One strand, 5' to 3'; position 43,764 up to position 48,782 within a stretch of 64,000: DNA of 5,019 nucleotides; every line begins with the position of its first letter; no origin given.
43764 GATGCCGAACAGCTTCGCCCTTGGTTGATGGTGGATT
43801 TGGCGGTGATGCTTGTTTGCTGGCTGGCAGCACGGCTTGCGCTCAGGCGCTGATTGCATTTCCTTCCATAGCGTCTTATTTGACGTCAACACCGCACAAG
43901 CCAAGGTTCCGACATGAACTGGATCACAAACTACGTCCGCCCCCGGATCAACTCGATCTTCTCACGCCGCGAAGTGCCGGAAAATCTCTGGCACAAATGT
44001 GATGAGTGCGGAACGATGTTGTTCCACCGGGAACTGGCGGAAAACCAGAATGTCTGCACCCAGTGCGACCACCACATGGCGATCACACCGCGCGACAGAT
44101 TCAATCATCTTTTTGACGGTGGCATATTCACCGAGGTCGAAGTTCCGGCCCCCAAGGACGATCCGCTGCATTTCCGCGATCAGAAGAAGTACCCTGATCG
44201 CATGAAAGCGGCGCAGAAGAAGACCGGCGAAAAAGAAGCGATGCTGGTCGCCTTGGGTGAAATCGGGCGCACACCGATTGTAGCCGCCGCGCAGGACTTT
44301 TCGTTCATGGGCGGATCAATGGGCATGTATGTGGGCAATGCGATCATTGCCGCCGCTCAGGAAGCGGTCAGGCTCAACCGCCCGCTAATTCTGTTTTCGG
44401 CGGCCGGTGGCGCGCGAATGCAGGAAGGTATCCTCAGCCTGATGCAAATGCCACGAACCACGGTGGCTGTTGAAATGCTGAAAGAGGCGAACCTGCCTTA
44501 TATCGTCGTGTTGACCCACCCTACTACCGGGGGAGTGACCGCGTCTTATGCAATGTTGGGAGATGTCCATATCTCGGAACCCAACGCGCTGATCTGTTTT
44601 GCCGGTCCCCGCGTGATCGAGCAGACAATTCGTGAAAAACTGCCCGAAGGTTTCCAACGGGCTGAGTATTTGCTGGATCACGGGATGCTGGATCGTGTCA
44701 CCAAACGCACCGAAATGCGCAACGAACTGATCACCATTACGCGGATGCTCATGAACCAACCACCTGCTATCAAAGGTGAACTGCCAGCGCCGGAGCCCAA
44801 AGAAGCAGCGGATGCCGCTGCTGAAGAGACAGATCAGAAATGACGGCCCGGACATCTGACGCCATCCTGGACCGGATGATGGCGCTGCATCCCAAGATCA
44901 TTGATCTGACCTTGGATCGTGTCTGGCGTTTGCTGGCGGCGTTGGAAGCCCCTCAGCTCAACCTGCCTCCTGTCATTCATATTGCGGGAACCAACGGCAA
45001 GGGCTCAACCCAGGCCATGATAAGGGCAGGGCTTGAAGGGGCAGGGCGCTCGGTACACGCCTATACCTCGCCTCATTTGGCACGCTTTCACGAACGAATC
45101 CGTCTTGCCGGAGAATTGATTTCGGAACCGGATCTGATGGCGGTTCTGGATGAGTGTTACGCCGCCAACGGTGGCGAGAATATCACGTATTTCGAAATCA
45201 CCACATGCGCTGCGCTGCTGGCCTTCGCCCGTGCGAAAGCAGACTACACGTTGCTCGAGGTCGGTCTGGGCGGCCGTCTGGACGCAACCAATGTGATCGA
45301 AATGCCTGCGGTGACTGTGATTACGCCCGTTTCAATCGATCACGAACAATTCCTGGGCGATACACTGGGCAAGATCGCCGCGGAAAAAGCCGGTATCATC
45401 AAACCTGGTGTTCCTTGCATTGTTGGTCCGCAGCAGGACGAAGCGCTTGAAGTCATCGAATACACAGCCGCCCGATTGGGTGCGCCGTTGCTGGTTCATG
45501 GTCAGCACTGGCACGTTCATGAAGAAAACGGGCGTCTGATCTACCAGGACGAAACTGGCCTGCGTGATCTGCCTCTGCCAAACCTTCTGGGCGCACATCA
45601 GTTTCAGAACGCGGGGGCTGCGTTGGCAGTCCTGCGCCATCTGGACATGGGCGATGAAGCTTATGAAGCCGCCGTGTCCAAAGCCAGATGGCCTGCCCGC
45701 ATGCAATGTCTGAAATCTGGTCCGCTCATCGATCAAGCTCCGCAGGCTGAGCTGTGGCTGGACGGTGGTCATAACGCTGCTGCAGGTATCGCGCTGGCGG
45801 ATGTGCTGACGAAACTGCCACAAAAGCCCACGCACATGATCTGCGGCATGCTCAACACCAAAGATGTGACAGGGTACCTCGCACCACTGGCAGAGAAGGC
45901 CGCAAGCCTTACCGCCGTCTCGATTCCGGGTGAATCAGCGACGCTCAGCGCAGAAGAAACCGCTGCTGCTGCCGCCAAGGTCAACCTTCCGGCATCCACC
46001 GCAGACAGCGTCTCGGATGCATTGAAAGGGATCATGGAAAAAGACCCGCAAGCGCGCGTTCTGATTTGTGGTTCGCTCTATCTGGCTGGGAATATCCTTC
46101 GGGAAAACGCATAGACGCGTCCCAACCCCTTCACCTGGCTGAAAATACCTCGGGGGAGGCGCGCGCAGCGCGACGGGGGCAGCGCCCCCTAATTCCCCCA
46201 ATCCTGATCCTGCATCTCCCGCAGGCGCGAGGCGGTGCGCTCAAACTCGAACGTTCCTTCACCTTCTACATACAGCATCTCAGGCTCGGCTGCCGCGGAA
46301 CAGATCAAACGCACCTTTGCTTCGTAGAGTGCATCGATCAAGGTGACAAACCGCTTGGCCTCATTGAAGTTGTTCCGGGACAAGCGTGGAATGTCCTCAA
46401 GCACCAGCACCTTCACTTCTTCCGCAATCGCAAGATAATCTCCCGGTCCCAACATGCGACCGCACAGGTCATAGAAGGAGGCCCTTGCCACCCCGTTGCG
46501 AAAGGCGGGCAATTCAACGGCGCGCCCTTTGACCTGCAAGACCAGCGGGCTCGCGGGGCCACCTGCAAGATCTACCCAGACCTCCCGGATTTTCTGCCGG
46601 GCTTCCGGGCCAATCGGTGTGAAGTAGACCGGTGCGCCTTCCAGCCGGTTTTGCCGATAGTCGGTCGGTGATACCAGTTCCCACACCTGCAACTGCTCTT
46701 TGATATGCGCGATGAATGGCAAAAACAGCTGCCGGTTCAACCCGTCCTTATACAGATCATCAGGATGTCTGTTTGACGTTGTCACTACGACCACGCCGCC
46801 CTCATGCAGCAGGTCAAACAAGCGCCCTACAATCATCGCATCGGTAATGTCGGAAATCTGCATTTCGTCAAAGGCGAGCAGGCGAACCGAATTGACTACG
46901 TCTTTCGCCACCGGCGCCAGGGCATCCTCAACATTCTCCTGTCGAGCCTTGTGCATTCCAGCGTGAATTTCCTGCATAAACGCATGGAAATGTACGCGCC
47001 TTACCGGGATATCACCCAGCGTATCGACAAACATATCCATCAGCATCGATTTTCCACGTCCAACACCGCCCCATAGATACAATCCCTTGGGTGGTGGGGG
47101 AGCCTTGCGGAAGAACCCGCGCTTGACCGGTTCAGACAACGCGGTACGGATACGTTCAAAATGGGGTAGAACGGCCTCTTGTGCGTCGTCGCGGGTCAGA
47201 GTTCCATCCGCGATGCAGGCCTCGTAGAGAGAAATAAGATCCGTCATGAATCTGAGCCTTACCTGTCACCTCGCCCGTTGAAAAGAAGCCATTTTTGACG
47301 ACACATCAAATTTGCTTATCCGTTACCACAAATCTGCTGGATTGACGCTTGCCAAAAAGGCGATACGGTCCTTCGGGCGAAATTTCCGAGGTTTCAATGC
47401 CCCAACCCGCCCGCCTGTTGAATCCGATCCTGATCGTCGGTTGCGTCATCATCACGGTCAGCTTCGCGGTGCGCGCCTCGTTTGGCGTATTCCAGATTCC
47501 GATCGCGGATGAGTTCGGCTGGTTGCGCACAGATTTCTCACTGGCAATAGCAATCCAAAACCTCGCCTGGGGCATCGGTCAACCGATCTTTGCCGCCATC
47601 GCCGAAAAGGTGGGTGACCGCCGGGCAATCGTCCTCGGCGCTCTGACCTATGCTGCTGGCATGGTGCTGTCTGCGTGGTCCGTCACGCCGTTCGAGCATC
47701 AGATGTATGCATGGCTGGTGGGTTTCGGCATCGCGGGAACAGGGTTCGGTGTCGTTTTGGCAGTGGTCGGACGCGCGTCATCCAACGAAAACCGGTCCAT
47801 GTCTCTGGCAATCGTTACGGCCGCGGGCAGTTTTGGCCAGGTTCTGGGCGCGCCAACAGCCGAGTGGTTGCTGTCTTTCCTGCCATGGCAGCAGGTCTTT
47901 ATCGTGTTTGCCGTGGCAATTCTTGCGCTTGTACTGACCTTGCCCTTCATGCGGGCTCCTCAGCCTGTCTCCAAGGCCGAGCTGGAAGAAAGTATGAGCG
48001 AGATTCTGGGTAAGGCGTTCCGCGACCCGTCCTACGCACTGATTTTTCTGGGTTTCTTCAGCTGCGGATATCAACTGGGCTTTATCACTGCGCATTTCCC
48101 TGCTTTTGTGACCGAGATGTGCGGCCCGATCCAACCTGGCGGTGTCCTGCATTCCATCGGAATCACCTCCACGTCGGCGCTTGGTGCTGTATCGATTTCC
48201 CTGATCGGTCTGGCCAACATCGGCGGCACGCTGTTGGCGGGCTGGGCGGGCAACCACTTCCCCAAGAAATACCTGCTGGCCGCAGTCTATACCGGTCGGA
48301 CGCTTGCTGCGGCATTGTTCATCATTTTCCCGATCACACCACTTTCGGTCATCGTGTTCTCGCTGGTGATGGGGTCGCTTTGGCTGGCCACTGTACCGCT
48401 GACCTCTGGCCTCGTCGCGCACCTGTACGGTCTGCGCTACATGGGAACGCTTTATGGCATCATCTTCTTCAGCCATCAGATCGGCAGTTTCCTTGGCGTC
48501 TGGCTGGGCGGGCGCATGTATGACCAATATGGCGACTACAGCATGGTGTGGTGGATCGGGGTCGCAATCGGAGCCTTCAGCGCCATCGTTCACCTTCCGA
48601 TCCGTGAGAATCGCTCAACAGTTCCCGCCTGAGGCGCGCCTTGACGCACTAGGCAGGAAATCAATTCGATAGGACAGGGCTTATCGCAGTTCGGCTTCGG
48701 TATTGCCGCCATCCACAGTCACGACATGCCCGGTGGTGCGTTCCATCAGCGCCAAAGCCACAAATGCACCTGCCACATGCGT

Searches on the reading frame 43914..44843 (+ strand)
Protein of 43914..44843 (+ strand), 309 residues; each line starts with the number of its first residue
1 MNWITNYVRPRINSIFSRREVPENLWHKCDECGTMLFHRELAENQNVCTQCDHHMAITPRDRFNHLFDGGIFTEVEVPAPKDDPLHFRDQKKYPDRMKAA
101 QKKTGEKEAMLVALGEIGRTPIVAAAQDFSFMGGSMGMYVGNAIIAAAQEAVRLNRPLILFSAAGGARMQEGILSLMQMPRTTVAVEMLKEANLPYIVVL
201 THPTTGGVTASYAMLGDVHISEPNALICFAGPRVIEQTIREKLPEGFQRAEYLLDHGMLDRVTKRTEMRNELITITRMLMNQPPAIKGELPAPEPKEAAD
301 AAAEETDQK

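Call 3: search_protein_families(library=pfam, proteins=[window:43914-44843:+])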
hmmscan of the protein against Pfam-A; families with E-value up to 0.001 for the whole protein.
window:43914-44843:+ (309 aa): 2 families
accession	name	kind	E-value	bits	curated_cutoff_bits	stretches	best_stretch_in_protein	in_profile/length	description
PF01039.27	Carboxyl_trans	-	8.2e-17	61.4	22.3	1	97-242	30-180/493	Carboxyl transferase domain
PF17848.7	Zn_ribbon_ACC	-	3.8e-08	33.8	24.5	1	26-51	1-26/26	Acetyl-CoA carboxylase zinc finger domain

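Call 4: search_protein_families(library=ncbifam, proteins=[window:43914-44843:+])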
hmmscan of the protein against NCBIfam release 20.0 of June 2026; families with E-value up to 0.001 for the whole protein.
window:43914-44843:+ (309 aa): 4 families
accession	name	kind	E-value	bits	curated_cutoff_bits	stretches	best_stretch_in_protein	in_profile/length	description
TIGR00515.1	accD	equivalog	1.3e-107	359.5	317.45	1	3-283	3-283/285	acetyl-CoA carboxylase, carboxyltransferase subunit beta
TIGR01117.1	mmdA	subfamily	5.3e-15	55.2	998.8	1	54-239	28-200/512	methylmalonyl-CoA decarboxylase subunit alpha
NF005530.0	PRK07189.1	equivalog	9.4e-15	54.5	228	1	50-238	9-192/303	biotin-independent malonate decarboxylase subunit beta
TIGR03133.1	malonate_beta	equivalog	4.6e-13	49.1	278.15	1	59-238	8-182/274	biotin-independent malonate decarboxylase subunit beta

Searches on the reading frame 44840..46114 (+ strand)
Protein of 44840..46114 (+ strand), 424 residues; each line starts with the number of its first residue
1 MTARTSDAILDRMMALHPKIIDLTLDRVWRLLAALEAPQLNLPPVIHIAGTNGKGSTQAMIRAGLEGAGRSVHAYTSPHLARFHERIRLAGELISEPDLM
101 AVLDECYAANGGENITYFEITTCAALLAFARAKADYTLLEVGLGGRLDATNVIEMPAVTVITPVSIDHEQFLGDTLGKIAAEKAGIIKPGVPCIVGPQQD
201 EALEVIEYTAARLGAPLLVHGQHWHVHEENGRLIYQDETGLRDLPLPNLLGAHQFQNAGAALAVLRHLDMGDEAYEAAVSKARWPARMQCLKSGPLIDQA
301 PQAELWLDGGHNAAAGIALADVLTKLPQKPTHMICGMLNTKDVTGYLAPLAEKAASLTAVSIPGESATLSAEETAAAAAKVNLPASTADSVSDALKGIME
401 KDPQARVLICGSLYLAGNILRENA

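Call 3: search_protein_families(library=pfam, proteins=[window:44840-46114:+])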
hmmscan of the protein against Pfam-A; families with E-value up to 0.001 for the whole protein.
window:44840-46114:+ (424 aa): 2 families
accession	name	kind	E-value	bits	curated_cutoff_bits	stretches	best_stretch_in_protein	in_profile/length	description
PF08245.18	Mur_ligase_M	-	2.2e-09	38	24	1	48-264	1-199/200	Mur ligase middle domain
PF02875.26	Mur_ligase_C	-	4.4e-08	34.5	28.4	1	302-412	11-126/127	Mur ligase, glutamate ligase domain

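Call 4: search_protein_families(library=ncbifam, proteins=[window:44840-46114:+])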
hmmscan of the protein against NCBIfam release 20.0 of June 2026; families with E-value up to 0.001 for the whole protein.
window:44840-46114:+ (424 aa): 11 families
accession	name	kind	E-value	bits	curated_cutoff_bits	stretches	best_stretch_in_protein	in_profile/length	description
TIGR01499.1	folC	subfamily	2.1e-109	366.5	162.65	1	25-421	1-398/400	bifunctional protein FolC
NF008101.0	PRK10846.1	equivalog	3.6e-68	230.3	360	1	10-418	17-409/422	bifunctional tetrahydrofolate synthase/dihydrofolate synthase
NF047860.1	Tet-DihydfolSynFolCMyb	equivalog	8.3e-52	176.6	700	1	21-381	42-410/468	bifunctional tetrahydrofolate synthase/dihydrofolate synthase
TIGR01143.1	murF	subfamily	2.6e-10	39.8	288.6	1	125-289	117-290/418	UDP-N-acetylmuramoyl-tripeptide--D-alanyl-D-alanine ligase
NF008896.0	PRK11929.1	equivalog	8.8e-08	30.4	1023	1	131-412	653-944/965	bifunctional UDP-N-acetylmuramoyl-L-alanyl-D-glutamate--2,6-diaminopimelate ligase MurE/UDP-N-acetylmuramoyl-tripeptide--D-alanyl-D-alanine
NF053648.1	pMurE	equivalog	1.9e-07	30.2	600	1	156-297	190-330/464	pseudomurein biosynthesis peptide ligase pMurE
TIGR01087.1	murD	equivalog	4.3e-05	22.8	211.95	0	42-72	103-133/441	UDP-N-acetylmuramoyl-L-alanine--D-glutamate ligase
TIGR01085.1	murE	subfamily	5.8e-05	22.2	257.3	0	45-72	87-114/472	UDP-N-acetylmuramyl-tripeptide synthetase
TIGR04012.1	poly_gGlu_PgsB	equivalog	9.4e-05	21.3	222.7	0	41-82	27-68/380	poly-gamma-glutamate synthase PgsB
TIGR01082.1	murC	equivalog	0.00047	19.4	335.1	0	44-93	101-152/449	UDP-N-acetylmuramate--L-alanine ligase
NF001124.0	PRK00139.1-2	equivalog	0.00077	18.3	476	0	44-72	110-138/500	UDP-N-acetylmuramoyl-L-alanyl-D-glutamate--2,6-diaminopimelate ligase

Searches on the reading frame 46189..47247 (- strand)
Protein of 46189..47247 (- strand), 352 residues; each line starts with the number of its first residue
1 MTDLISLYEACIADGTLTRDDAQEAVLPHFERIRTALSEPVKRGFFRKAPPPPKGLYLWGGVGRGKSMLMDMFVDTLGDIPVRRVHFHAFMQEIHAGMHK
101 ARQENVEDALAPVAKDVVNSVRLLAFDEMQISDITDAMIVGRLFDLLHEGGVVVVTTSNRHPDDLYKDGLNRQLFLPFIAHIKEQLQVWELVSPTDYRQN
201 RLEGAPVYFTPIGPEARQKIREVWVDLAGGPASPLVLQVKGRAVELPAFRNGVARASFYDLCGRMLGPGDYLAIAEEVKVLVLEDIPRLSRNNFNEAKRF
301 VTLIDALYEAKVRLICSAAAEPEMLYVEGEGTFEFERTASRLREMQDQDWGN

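Call 3: search_protein_families(library=pfam, proteins=[window:46189-47247:-])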
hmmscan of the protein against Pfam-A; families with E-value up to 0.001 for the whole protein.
window:46189-47247:- (352 aa): 2 families
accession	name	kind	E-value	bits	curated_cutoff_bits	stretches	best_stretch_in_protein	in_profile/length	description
PF03969.22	AFG1_ATPase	-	1.8e-100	336.8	27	1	8-349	7-356/361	AFG1-like ATPase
PF00308.24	Bac_DnaA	-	2.8e-05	24.8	23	0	56-166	37-145/162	Bacterial DnaA ATPAse domain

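Call 4: search_protein_families(library=ncbifam, proteins=[window:46189-47247:-])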
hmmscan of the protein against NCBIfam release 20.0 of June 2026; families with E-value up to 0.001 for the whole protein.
window:46189-47247:- (352 aa): 3 families
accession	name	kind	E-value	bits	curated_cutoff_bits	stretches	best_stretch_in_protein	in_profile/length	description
NF040713.1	ZapE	equivalog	1.2e-119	399.6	140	1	8-346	2-344/344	cell division protein ZapE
NF005992.0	PRK08116.1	subfamily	5.9e-06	25.6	189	0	55-111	116-174/269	hypothetical protein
TIGR03420.1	DnaA_homol_Hda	equivalog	0.00073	19.1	194.8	0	55-78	40-63/226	DnaA regulatory inactivator Hda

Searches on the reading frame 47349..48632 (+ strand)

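Call 3: search_protein_families(library=pfam, proteins=[window:47349-48632:+])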
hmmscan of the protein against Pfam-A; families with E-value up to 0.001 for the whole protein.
window:47349-48632:+ (427 aa): 1 family
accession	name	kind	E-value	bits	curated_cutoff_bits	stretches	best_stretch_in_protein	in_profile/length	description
PF07690.21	MFS_1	-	2e-39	135.9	33.4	2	34-383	4-346/347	Major Facilitator Superfamily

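Call 4: search_protein_families(library=ncbifam, proteins=[window:47349-48632:+])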
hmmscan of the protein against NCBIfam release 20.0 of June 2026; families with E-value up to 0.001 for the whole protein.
window:47349-48632:+ (427 aa): 18 families
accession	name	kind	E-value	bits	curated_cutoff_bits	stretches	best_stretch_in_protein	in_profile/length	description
NF049980.1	SfMCT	equivalog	2.1e-23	82.6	320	1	28-404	4-375/378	L-lactate MFS transporter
TIGR00890.1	2A0111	subfamily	6.4e-12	45.1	374.85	1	28-401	5-365/377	oxalate/formate antiport family MFS transporter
TIGR04259.1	oxa_formateAnti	equivalog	6.1e-11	41.8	335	1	28-412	5-385/405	oxalate/formate MFS antiporter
TIGR00881.1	2A0104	subfamily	3.1e-10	39.6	407.75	1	37-218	6-189/379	phosphoglycerate transporter protein PgtP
NF012176.0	tet_MFS_38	exception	4.5e-08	32.6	925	1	33-202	17-182/450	tetracycline efflux MFS transporter Tet(38)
TIGR00895.1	2A0115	subfamily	7.1e-08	31.8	418.55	1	76-197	67-187/398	aromatic acid/H+ symport family MFS transporter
TIGR00880.1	2_A_01_02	superfamily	2.1e-07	31.1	131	1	75-200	8-137/141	multidrug resistance protein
NF008650.1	PRK11646.1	equivalog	3.4e-07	29.6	469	1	27-259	14-240/400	multidrug efflux MFS transporter MdtH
TIGR00892.1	2A0113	subfamily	3.7e-07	29.2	586.1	1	28-214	20-206/455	monocarboxylate transporter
NF038246.1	bile_salt_MFS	equivalog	4.4e-07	29.1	400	1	27-406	5-391/408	conjugated bile salt MFS transporter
NF053757.1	BclibactTpBcbE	equivalog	6.4e-07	28.6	600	1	64-217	40-197/394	bacillibactin exporter BcbE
NF033135.1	cmx_cmrA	equivalog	6.5e-07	28.7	400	1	76-413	53-371/374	Cmx/CmrA family chloramphenicol efflux MFS transporter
TIGR00891.1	2A0112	subfamily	3.7e-06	26.2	552.9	1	50-202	36-185/405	sialate:H+ symport family MFS transporter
NF012185.0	tet_MFS_L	exception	6.5e-06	25.3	925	1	22-344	10-316/457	tetracycline efflux MFS transporter Tet(L)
NF033733.1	MFS_ArsK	equivalog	1.7e-05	23.8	400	1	43-325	21-290/388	arsenite efflux MFS transporter ArsK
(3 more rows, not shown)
